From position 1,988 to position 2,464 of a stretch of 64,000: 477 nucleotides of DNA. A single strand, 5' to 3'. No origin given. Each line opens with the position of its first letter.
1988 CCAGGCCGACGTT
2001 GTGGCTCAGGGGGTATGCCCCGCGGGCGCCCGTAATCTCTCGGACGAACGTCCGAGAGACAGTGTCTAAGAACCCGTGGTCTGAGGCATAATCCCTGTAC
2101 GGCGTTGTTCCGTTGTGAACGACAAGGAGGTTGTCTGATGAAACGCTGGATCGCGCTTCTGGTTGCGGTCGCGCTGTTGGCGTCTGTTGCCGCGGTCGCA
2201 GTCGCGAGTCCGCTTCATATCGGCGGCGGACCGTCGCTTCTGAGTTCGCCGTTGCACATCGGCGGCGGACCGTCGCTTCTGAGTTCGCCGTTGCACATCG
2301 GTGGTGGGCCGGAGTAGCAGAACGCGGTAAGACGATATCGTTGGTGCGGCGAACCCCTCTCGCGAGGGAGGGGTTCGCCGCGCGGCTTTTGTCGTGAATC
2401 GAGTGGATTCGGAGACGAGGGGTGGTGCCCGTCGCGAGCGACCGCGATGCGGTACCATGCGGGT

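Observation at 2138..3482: Secreted triple-repeat propeptide paired with a cupin/HD-GYP protein: candidate new peptide-to-c-di-GMP signalling system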

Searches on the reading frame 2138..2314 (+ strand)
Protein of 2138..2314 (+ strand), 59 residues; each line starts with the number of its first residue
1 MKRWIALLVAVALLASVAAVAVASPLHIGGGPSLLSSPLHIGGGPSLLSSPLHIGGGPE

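Call 6: search_protein_families(library=pfam, proteins=[window:2138-2314:+], max_evalue=0.01)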
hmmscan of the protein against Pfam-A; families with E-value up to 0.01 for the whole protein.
window:2138-2314:+ (59 aa): 0 families

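Call 9: find_homologous_proteins(query=window:2138-2314:+, max_evalue=10)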
Query seq(59 aa) (59 aa): 15 proteins with E <= 10 among 50 candidates.
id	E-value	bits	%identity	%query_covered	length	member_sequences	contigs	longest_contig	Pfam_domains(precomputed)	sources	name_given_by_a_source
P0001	7.8e-23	97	86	100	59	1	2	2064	-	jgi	jgi:hypothetical protein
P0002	1.8e-22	96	86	100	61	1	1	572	-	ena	-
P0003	1.8e-18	83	98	78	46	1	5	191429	-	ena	-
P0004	1.5e-16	77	64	100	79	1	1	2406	-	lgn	-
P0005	6.0e-16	75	72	98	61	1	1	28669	-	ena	-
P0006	2.6e-13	67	65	98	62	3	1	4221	-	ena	-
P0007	1.2e-11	62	71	78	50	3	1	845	-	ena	-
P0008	1.5e-11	61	73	76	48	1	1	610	-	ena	-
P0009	3.3e-11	60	73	78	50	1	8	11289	-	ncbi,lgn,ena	ncbi:MAG: hypothetical protein WBC63_00355 [Candidatus Bipolaricaulia bacterium]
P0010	6.4e-11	59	69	80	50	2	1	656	-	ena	-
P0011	3.2e-10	57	53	100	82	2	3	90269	-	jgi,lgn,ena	-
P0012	5.4e-10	57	65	78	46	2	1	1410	-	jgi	jgi:hypothetical protein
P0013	1.5e-7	49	43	100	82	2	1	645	-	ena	-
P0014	6.9e-5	40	66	64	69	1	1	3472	-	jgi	jgi:hypothetical protein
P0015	7.2e-5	40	57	78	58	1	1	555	-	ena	-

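Call 11: find_encoding_contigs(protein=P0003, flank=6000, max_places=5)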
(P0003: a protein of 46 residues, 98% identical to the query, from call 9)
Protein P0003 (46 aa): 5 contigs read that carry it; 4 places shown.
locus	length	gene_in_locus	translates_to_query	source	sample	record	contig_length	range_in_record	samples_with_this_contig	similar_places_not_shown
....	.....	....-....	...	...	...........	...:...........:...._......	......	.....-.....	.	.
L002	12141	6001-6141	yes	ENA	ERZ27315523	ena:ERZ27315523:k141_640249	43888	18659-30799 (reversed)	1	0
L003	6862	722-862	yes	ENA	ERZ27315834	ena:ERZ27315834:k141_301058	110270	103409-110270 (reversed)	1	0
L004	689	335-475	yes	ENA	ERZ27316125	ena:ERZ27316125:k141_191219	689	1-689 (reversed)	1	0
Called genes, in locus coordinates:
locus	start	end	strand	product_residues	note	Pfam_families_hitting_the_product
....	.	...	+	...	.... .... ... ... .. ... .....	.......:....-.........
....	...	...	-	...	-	-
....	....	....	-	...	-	-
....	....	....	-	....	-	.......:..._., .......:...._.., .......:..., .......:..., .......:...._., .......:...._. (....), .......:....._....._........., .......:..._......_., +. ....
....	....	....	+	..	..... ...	-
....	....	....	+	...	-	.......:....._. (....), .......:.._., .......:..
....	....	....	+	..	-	-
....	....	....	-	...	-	-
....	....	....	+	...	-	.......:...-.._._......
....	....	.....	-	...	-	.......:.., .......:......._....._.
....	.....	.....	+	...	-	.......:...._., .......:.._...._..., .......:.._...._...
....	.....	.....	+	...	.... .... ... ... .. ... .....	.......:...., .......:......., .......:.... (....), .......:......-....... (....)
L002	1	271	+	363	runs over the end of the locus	PF00144:Beta-lactamase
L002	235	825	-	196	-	-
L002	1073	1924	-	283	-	-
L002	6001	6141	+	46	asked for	-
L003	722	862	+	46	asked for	-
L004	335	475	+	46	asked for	-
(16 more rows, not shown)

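Call 12: find_encoding_contigs(protein=P0005, flank=6000, max_places=3)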
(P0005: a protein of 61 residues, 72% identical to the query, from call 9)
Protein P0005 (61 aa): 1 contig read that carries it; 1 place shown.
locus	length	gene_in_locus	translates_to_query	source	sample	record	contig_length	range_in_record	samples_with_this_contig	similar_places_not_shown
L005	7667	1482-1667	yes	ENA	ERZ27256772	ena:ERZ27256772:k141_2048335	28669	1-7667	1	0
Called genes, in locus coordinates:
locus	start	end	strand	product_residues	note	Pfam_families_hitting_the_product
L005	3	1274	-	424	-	?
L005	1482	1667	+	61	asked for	-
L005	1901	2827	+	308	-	PF13487:HD_5, PF01966:HD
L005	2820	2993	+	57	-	-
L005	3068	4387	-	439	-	-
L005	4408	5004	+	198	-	PF01066:CDP-OH_P_transf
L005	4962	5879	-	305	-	PF01479:S4, PF00849:PseudoU_synth_2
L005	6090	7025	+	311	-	PF08529:NusA_N, PF13184:KH_NusA_1st, PF26594:KH_NusA_2nd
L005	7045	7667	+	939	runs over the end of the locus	PF03176:MMPL, PF12349:Sterol-sensing (faint), PF02460:Patched (weak), PF03176:MMPL (weak)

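Call 13: find_encoding_contigs(protein=P0011, flank=6000, max_places=3)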
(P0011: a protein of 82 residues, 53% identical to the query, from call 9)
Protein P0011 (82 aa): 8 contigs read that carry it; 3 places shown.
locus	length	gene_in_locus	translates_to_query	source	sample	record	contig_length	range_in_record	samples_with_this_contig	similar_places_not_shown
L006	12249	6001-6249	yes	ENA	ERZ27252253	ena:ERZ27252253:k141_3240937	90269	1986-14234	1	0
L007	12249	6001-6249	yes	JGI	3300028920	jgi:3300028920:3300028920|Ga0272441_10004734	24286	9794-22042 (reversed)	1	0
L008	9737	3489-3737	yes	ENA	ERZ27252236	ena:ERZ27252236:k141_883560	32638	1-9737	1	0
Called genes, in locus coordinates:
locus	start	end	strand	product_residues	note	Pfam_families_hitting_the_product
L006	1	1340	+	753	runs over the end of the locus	-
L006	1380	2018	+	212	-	-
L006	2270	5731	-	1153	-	PF01855:POR_N, PF01558:POR, PF10371:EKR, PF12838:Fer4_7, PF13187:Fer4_9, PF13484:Fer4_16, PF22338:Pyruv_OxRed_insertion, PF02775:TPP_enzyme_C, +6 more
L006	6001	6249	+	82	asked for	-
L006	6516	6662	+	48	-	-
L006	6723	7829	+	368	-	PF13487:HD_5, PF01966:HD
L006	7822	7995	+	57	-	-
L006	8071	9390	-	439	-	-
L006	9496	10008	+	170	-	PF01066:CDP-OH_P_transf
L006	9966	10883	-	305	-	PF01479:S4, PF00849:PseudoU_synth_2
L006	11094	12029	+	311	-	PF08529:NusA_N, PF13184:KH_NusA_1st, PF26594:KH_NusA_2nd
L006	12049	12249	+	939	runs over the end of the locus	PF03176:MMPL, PF02460:Patched (weak), PF03176:MMPL (weak), PF12349:Sterol-sensing (weak)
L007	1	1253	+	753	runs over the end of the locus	-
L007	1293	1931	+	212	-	-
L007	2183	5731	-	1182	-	PF01855:POR_N, PF17147:PFOR_II, PF01558:POR, PF10371:EKR, PF12838:Fer4_7, PF13183:Fer4_8 (weak), PF22338:Pyruv_OxRed_insertion, PF02775:TPP_enzyme_C, +6 more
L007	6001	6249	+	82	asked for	-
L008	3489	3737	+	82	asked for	-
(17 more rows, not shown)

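Call 15: find_encoding_contigs(protein=P0009, flank=6000, max_places=4)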
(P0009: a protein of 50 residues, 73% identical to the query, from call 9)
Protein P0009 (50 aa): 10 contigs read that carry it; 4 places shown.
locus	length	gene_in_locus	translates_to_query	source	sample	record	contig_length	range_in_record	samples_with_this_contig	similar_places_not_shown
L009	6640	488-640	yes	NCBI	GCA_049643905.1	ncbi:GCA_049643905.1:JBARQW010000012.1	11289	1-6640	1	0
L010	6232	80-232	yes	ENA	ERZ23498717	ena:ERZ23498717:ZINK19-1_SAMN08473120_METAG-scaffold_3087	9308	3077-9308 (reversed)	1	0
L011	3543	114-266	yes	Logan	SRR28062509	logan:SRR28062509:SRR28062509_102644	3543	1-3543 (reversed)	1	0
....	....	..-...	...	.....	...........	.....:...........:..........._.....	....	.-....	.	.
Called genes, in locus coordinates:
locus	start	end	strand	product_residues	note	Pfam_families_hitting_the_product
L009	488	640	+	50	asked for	-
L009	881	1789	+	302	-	PF13487:HD_5, PF01966:HD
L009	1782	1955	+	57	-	-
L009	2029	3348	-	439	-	PF02492:cobW (faint)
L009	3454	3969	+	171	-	PF01066:CDP-OH_P_transf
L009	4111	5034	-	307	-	PF01479:S4, PF00849:PseudoU_synth_2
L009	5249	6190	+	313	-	PF08529:NusA_N, PF07650:KH_2 (faint), PF13184:KH_NusA_1st, PF26594:KH_NusA_2nd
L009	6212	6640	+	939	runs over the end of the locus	PF03176:MMPL, PF02460:Patched (weak), PF03176:MMPL, PF12349:Sterol-sensing (weak)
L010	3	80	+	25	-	?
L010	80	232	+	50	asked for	-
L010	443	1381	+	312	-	PF13487:HD_5, PF01966:HD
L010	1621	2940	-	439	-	PF02492:cobW (faint)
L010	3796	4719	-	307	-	PF01479:S4, PF00849:PseudoU_synth_2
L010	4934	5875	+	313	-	PF08529:NusA_N, PF07650:KH_2 (faint), PF13184:KH_NusA_1st, PF26594:KH_NusA_2nd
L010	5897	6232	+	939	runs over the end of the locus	PF03176:MMPL, PF02460:Patched (weak), PF03176:MMPL, PF12349:Sterol-sensing (weak)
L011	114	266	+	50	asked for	-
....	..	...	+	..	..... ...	-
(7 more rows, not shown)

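Call 16: find_encoding_contigs(protein=P0006, flank=6000, max_places=2)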
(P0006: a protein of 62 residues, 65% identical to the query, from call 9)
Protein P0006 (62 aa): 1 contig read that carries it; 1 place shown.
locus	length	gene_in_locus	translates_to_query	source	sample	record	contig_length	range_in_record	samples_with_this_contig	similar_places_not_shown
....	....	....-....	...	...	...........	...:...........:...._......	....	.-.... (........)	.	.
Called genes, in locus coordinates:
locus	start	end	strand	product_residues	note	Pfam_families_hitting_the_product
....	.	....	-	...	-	?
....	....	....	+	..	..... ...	-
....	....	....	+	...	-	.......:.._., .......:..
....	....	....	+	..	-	-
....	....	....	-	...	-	?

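Call 17: find_encoding_contigs(protein=P0014, flank=6000, max_places=2)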
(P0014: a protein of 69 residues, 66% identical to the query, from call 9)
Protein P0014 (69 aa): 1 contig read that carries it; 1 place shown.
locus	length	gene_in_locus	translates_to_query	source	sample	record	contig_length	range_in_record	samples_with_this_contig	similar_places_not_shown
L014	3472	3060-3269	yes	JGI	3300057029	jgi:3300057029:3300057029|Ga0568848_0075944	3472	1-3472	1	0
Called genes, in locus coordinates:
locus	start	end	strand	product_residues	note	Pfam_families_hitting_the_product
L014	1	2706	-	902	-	?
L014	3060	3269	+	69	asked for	-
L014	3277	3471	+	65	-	?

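Call 19: find_related_loci(query=A1, collection=genome_contigs, flank=8000)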
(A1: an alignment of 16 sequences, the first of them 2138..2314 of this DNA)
Query A1 (59 aa) in genome_contigs; peptide patterns used: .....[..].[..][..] (x = any residue, [..] = any of these).
168 stretches matched a pattern; 3 encode a relative of the query (tblastn E <= 1e-3); 3 distinct loci.
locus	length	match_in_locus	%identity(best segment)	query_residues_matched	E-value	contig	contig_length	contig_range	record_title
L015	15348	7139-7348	58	1-58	8e-20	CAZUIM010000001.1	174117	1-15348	MAG TPA_asm: uncultured Thermotogae bacterium isolate SRP332253_co2_3 genome assembly, contig: NODE_37_length_174117_cov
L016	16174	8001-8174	59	1-58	5e-16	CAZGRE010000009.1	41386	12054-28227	MAG TPA_asm: uncultured Thermotogae bacterium isolate SRP338002_co1_73 genome assembly, contig: NODE_872_length_41386_co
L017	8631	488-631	73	1-46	7e-13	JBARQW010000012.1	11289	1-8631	MAG: Candidatus Bipolaricaulia bacterium isolate MFD13425_ilm_asm_bin14 k127_307976, whole genome shotgun sequence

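Call 23: find_related_loci(query=A1, collection=metagenome_contigs, flank=8000)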
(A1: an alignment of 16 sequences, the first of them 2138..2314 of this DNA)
Query A1 (59 aa) in metagenome_contigs; peptide patterns used: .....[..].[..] (x = any residue, [..] = any of these).
586 stretches matched a pattern; 13 encode a relative of the query (tblastn E <= 1e-3); 13 distinct loci.
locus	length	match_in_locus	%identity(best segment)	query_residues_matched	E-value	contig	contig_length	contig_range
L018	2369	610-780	73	1-58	2e-21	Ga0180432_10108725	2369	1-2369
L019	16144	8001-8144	71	1-46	1e-16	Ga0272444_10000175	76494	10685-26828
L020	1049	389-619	45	1-59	1e-16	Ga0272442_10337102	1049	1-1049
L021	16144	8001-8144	71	1-46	1e-16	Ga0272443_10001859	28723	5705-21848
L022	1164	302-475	59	1-58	6e-16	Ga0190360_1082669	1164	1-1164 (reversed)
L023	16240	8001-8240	53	1-59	2e-15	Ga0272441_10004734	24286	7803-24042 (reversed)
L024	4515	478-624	69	1-47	2e-12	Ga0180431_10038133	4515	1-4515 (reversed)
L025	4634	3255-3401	69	1-47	2e-12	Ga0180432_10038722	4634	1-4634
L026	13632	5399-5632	53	1-58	3e-8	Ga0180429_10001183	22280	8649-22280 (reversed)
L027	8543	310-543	53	1-58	3e-8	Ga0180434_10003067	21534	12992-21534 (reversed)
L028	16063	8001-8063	67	1-21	1e-5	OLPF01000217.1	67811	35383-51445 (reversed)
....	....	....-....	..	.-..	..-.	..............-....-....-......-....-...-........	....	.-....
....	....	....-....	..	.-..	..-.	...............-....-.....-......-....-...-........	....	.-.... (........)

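Call 34: search_protein_families(library=ncbifam, proteins=[window:2138-2314:+], max_evalue=0.1)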
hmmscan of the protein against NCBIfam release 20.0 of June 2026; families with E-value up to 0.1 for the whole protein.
window:2138-2314:+ (59 aa): 3 families
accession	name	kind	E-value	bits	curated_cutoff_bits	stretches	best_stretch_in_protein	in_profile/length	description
NF045726.2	XXplasma_LP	domain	0.056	13.8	19.3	1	4-23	3-22/27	Vmc-like lipoprotein signal peptide domain-containing protein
NF040942.2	hypo_ExtJ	equivalog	0.065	13.6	52.5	1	1-25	1-25/77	selenite/tellurite reduction operon protein ExtJ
NF038029.1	LP_plasma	domain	0.088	13.3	24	1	1-23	1-23/24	lipoprotein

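Call 36: find_homologous_proteins(query=A2, max_evalue=10)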
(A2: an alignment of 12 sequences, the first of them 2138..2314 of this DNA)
Query A2 (12 sequences) (59 aa, profile of the alignment): 176 proteins with E <= 10 among 8000 candidates; the best 120 are listed.
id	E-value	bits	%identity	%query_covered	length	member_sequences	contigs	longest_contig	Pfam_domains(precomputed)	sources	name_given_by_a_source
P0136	5.2e-33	131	45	98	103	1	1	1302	-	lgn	-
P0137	1.0e-27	114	55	98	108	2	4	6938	-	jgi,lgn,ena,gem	-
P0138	3.3e-26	109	53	100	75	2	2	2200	-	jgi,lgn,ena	-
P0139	3.3e-26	109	61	100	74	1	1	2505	-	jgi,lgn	jgi:hypothetical protein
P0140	3.8e-26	109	35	95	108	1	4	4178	-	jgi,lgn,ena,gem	-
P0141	4.3e-26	109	54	100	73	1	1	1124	-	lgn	-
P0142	1.2e-25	107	58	98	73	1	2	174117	-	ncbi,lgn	-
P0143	1.3e-25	107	53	100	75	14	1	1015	-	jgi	jgi:hypothetical protein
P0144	2.8e-25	106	59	100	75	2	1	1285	-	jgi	-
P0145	4.8e-25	105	57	98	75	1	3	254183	-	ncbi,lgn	-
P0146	8.2e-25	104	53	100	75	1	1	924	-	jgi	-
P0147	1.2e-24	104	50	100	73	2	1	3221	-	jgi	jgi:hypothetical protein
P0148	2.5e-24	103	48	98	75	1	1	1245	-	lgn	-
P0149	3.1e-24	103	58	100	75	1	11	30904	-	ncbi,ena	-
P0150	6.1e-24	102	47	97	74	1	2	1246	-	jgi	jgi:hypothetical protein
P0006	1.5e-18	84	65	98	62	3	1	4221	-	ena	-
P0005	4.0e-17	80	72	98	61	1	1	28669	-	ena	-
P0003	2.9e-16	77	98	78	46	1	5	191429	-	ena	-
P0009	2.0e-14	71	73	78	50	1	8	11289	-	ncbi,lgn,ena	ncbi:MAG: hypothetical protein WBC63_00355 [Candidatus Bipolaricaulia bacterium]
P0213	1.9e-13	68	48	97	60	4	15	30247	-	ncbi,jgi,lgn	-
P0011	1.9e-12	65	53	100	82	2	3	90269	-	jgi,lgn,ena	-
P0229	2.9e-12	64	27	95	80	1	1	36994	-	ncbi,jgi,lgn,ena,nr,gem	ncbi:hypothetical protein KKG90_09110 [Candidatus Bipolaricaulota bacterium]|nr:hypothetical protein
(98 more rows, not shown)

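Call 38: find_encoding_contigs(protein=P0229, flank=6000, max_places=2)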
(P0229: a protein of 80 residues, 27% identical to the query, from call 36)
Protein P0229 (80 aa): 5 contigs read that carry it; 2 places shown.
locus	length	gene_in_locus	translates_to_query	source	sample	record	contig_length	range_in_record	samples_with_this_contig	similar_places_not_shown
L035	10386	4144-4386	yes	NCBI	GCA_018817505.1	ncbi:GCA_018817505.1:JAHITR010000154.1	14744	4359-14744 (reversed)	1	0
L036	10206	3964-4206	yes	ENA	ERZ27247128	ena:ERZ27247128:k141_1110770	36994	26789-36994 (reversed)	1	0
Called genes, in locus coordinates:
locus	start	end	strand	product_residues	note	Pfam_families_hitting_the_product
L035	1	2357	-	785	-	PF01855:POR_N, PF17147:PFOR_II, PF01558:POR, PF10371:EKR, PF13187:Fer4_9 (faint), PF00037:Fer4 (faint), PF12838:Fer4_7, PF13183:Fer4_8 (weak), +4 more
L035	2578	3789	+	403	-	PF05977:MFS_3, PF07690:MFS_1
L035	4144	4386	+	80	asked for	-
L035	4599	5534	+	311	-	PF13487:HD_5, PF01966:HD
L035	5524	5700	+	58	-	-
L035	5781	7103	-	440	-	-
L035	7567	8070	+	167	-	PF01066:CDP-OH_P_transf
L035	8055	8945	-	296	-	PF01479:S4, PF00849:PseudoU_synth_2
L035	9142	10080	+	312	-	PF08529:NusA_N, PF13184:KH_NusA_1st, PF26594:KH_NusA_2nd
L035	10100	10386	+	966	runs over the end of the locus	PF03176:MMPL, PF02355:SecD_SecF_C (weak), PF02460:Patched, PF03176:MMPL, PF12349:Sterol-sensing (weak)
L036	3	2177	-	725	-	?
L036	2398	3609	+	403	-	PF05977:MFS_3, PF07690:MFS_1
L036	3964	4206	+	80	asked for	-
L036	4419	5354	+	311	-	PF13487:HD_5, PF01966:HD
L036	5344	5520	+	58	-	-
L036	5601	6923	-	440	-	-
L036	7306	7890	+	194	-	PF01066:CDP-OH_P_transf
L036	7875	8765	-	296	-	PF01479:S4, PF00849:PseudoU_synth_2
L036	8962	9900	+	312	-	PF08529:NusA_N, PF13184:KH_NusA_1st, PF26594:KH_NusA_2nd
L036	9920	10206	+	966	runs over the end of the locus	PF03176:MMPL, PF02355:SecD_SecF_C (weak), PF02460:Patched, PF03176:MMPL, PF12349:Sterol-sensing (weak)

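Call 39: find_encoding_contigs(protein=P0213, flank=6000, max_places=3)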
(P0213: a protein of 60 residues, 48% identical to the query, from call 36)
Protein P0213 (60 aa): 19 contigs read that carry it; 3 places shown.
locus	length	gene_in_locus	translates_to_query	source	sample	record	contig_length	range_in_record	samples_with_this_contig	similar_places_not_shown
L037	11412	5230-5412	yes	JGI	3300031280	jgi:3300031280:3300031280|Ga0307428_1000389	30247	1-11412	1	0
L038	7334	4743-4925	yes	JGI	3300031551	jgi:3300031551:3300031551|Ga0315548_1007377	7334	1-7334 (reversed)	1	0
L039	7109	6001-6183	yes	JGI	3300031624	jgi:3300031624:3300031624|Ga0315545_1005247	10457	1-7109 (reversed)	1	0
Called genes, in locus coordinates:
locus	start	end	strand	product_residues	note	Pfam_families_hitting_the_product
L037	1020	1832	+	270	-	PF09394:Inhibitor_I42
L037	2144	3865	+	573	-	PF02730:AFOR_N, PF01314:AFOR_C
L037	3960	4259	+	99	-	PF14451:Ub-Mut7C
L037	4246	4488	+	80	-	PF14451:Ub-Mut7C, PF02597:ThiS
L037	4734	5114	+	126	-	PF02016:Peptidase_S66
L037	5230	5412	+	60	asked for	-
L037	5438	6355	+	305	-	PF13487:HD_5, PF01966:HD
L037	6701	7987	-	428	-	-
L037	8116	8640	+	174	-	PF01066:CDP-OH_P_transf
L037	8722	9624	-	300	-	PF01479:S4 (weak), PF00849:PseudoU_synth_2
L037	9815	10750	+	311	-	PF08529:NusA_N, PF07650:KH_2 (faint), PF13184:KH_NusA_1st, PF26594:KH_NusA_2nd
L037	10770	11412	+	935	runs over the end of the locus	PF03176:MMPL, PF02460:Patched (weak), PF03176:MMPL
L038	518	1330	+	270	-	PF09394:Inhibitor_I42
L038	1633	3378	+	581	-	PF02730:AFOR_N, PF01314:AFOR_C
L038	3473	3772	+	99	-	PF14451:Ub-Mut7C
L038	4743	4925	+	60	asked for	-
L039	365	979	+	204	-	PF13005:zf-IS66, PF03050:DDE_Tnp_IS66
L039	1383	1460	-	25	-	-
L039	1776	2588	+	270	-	PF09394:Inhibitor_I42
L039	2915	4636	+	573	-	PF02730:AFOR_N, PF01314:AFOR_C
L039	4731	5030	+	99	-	PF14451:Ub-Mut7C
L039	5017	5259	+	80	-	PF14451:Ub-Mut7C, PF02597:ThiS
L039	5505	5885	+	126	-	PF02016:Peptidase_S66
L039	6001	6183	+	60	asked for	-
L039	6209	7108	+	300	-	?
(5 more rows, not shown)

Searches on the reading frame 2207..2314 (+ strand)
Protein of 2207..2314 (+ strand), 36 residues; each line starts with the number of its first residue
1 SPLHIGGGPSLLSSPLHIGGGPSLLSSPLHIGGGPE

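Call 58: search_protein_representatives(protein=window:2207-2314:+)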
Query: 36 residues. Proteins with E-value up to 0.001 (for the whole library): 20; up to 1e-10: 5; up to 1e-30: 0. The best 20 are listed.
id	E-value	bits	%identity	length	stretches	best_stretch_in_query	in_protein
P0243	1.2e-17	77.3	34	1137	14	3-34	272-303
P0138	6.3e-14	65.9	60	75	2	1-35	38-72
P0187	2.6e-12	61.0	75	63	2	2-36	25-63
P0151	8.0e-12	59.4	67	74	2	2-35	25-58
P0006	2.8e-11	57.8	68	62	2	2-35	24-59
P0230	1.6e-09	52.4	63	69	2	2-35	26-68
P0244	6.4e-09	50.6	39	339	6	14-34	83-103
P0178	1.3e-07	46.5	62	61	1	2-35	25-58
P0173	1.3e-07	46.5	71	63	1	2-36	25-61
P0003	5.3e-07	44.7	92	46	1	12-36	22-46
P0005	2.2e-06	42.8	76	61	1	2-35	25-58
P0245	6.0e-06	41.4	47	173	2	2-35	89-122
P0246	6.2e-06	41.4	40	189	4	1-35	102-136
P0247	1.1e-05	40.7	47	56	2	2-33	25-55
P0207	1.4e-05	40.3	59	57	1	2-35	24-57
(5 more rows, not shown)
